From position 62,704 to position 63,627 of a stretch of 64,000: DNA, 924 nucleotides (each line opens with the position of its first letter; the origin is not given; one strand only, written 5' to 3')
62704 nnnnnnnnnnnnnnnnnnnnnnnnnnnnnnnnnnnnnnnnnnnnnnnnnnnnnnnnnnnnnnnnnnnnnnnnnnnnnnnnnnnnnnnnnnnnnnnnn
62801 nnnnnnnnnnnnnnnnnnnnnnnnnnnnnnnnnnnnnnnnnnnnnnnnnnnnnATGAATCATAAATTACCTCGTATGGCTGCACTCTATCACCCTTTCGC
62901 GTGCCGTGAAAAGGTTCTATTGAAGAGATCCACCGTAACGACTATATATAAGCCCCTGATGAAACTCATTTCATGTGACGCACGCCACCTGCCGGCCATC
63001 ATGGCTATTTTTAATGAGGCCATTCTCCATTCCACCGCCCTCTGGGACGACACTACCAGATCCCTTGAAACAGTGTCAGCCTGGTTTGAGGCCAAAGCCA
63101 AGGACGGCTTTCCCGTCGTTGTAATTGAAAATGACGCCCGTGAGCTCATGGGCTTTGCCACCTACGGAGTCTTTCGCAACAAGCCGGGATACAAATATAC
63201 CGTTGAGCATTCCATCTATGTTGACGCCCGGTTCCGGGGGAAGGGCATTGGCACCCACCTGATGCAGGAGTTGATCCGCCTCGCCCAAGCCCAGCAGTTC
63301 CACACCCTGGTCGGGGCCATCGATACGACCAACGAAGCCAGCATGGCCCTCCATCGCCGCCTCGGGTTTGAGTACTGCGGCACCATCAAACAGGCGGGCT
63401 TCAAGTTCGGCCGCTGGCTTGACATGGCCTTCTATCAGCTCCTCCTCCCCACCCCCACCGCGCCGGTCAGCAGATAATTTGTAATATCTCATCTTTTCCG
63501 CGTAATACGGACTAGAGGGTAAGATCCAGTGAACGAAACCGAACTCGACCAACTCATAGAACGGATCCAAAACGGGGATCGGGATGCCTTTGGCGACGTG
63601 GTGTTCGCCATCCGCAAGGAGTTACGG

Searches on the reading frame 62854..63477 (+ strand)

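Call 86: search_protein_families(library=pfam, max_evalue=0.00001, proteins=[window:62854-63477:+])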
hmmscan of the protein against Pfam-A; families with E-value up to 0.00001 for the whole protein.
window:62854-63477:+ (207 aa): 6 families
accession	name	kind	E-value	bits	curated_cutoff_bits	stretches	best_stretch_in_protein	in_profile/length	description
PF00583.31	Acetyltransf_1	-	8.6e-19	68.4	20.7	1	67-172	17-116/116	Acetyltransferase (GNAT) family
PF13420.13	Acetyltransf_4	-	3.6e-15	56.8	24.3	1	42-192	8-154/155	Acetyltransferase (GNAT) domain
PF13302.13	Acetyltransf_3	-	6e-13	50.1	25.4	1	45-173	11-138/138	Acetyltransferase (GNAT) domain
PF13508.13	Acetyltransf_7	-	2.9e-11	44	27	1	88-173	5-83/84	Acetyltransferase (GNAT) domain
PF13673.13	Acetyltransf_10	-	2.1e-06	28.2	23.6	1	111-178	52-113/128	Acetyltransferase (GNAT) domain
PF08445.16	FR47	-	3e-06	27.6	22.1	1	120-174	26-79/86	FR47-like protein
